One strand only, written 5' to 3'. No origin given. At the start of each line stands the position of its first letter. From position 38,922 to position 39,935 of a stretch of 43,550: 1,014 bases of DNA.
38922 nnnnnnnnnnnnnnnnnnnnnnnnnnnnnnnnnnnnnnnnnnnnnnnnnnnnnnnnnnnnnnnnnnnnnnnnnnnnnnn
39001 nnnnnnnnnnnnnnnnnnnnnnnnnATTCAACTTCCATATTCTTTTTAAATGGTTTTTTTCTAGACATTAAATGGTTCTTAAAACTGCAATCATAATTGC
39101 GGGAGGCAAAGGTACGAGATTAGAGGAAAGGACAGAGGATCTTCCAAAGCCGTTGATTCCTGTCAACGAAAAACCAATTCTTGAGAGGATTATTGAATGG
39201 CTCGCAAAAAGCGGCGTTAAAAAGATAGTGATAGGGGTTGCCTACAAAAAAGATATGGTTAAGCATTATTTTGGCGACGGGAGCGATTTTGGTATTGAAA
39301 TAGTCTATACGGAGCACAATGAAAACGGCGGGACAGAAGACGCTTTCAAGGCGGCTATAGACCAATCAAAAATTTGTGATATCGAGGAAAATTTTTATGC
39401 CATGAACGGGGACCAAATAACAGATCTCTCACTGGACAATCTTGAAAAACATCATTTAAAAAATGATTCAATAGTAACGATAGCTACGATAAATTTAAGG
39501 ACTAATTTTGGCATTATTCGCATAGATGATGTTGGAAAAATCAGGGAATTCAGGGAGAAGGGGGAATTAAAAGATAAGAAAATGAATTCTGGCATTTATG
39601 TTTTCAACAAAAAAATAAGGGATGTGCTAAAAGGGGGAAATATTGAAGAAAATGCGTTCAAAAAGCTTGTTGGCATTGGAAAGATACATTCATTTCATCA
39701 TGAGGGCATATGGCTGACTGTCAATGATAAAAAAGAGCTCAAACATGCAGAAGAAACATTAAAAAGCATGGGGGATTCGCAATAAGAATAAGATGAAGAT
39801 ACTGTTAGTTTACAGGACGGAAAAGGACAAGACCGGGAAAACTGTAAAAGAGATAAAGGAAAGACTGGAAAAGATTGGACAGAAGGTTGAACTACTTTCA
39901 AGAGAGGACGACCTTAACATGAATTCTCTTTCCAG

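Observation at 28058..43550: N-glycosylation island predicting a methyl-branched 6-deoxyhexose built from a GDP-sugar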

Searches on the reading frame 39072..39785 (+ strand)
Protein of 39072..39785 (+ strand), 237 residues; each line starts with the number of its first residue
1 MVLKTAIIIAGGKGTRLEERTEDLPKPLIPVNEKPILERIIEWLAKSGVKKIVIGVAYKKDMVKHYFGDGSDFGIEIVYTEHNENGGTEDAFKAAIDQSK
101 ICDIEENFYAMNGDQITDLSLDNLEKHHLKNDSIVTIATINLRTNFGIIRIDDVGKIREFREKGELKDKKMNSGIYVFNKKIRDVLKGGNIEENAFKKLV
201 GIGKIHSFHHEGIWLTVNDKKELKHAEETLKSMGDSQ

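Call 4: search_protein_families(library=pfam, proteins=[window:39072-39785:+], max_evalue=0.01)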
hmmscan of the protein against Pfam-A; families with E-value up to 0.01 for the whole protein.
window:39072-39785:+ (237 aa): 3 families
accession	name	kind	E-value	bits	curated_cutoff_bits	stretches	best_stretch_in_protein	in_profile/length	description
PF00483.29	NTP_transferase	-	1.8e-32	113.3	21.2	1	6-194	2-195/245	Nucleotidyl transferase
PF12804.13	NTP_transf_3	-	6.2e-11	43.2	27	1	6-129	1-112/160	MobA-like NTP transferase domain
PF01128.25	IspD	-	0.00041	20.6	27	1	6-63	3-59/221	2-C-methyl-D-erythritol 4-phosphate cytidylyltransferase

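Call 5: search_protein_families(library=ncbifam, proteins=[window:39072-39785:+], max_evalue=0.001)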
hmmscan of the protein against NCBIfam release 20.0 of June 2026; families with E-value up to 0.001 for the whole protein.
window:39072-39785:+ (237 aa): 43 families (the best 25 are shown)
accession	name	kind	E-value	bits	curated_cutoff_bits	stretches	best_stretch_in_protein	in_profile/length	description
TIGR03992.1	Arch_glmU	subfamily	3.3e-37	128.3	292.1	1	5-217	2-214/393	bifunctional sugar-1-phosphate nucleotidylyltransferase/acetyltransferase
NF052502.1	man1P_GTase_Rv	exception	2.7e-34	118.6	440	1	5-222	2-222/352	mannose-1-phosphate guanylyltransferase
NF049965.1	GlMnHpPGnyltfHddC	equivalog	5e-34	117.9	300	1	5-185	2-174/221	D-glycero-D-manno-heptose 1-phosphate guanosyltransferase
TIGR02623.1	G1P_cyt_trans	equivalog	1.1e-27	97.1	300.25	1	6-225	3-240/255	glucose-1-phosphate cytidylyltransferase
NF041313.1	UDPGP_AglF_Halo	equivalog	6.7e-27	94.4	400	1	6-186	3-182/234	UTP--glucose-1-phosphate uridylyltransferase AglF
NF045761.1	NAMPUrTaseMurU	equivalog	1.1e-26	94.1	250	1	6-228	3-225/226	N-acetylmuramate alpha-1-phosphate uridylyltransferase MurU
TIGR01208.1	rmlA_long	equivalog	6.6e-24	84.4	320.25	1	6-187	2-183/353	glucose-1-phosphate thymidylyltransferase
NF041173.1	Sug_nt_acttase_Thmprot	equivalog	1.3e-17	63.9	600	1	6-187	3-177/405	bifunctional sugar-1-phosphate nucleotidylyltransferase/acetyltransferase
NF003670.0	PRK05293.1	equivalog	2.2e-17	63.1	470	1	6-194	7-213/382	glucose-1-phosphate adenylyltransferase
TIGR02091.1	glgC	equivalog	6.2e-17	61.7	424.9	1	6-186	3-207/364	glucose-1-phosphate adenylyltransferase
TIGR01207.1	rmlA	equivalog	6.5e-17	61.5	360.65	1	6-187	2-184/286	glucose-1-phosphate thymidylyltransferase RfbA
TIGR01173.1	glmU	equivalog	8.5e-17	61.1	366.85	1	6-187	3-182/452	bifunctional UDP-N-acetylglucosamine diphosphorylase/glucosamine-1-phosphate N-acetyltransferase GlmU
NF010934.1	PRK14354.1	equivalog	2.5e-16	59.2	450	1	6-182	2-177/447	bifunctional UDP-N-acetylglucosamine diphosphorylase/glucosamine-1-phosphate N-acetyltransferase GlmU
NF010935.0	PRK14355.1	equivalog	7.6e-15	54.5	718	1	5-182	5-182/459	bifunctional UDP-N-acetylglucosamine diphosphorylase/glucosamine-1-phosphate N-acetyltransferase GlmU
NF010940.0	PRK14360.1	equivalog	1.8e-13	49.9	602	1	7-224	5-221/452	bifunctional UDP-N-acetylglucosamine diphosphorylase/glucosamine-1-phosphate N-acetyltransferase GlmU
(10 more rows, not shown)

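Call 35: search_solved_structures(query=window:39072-39785:+, max_evalue=1e-8)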
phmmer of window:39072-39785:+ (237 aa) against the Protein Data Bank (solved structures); distinct sequences matched with E-value up to 1e-8: 32.
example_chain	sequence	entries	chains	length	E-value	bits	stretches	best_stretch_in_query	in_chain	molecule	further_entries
7whr_B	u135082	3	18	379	5.1e-23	85.1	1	6-222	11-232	Nucleotidyl transferase family protein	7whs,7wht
8x7s_B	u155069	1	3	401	1.1e-22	84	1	6-204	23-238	UTP--glucose-1-phosphate uridylyltransferase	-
7d72_K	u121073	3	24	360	2.2e-21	79.8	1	6-222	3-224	Mannose-1-phosphate guanyltransferase beta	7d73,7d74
7x8j_A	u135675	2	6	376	2.5e-21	79.6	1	6-221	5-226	Mannose-1-phosphate guanylyltransferase 1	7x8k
8yre_D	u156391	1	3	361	3e-21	79.3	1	6-221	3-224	Mannose-1-phosphate guanylyltransferase 1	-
5xhw_A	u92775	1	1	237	3.3e-19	72.6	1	6-184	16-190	Putative 6-deoxy-D-mannoheptose pathway protein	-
6jq8_A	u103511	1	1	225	4.1e-19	72.3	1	6-184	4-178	Putative 6-deoxy-D-mannoheptose pathway protein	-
1tzf_A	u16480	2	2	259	1.1e-18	71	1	5-69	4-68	Glucose-1-phosphate cytidylyltransferase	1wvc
8hhd_A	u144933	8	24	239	2.5e-16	63.2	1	6-230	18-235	Nucleotidyl transferase | N-acetylmuramate alpha-1-phosphate uridylyltransferase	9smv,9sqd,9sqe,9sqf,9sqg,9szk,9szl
4y7t_A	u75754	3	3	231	1.6e-15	60.6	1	6-229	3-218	Nucleotidyl transferase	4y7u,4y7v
4ho0_A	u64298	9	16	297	4.2e-13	52.7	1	6-188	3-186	Glucose-1-phosphate thymidylyltransferase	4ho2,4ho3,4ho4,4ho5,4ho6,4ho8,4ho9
1lvw_A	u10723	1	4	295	2.6e-12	50.1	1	6-186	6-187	glucose-1-phosphate thymidylyltransferase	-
1mc3_A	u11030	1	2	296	3.2e-12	49.8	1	6-194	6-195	GLUCOSE-1-PHOSPHATE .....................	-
5z09_A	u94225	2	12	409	7.7e-12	48.5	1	6-216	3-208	Dual sugar-1-phosphate nucleotidylyltransferase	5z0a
1jyk_A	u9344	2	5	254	1.5e-11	47.6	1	5-81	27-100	CTP:phosphocholine Cytidylyltransferase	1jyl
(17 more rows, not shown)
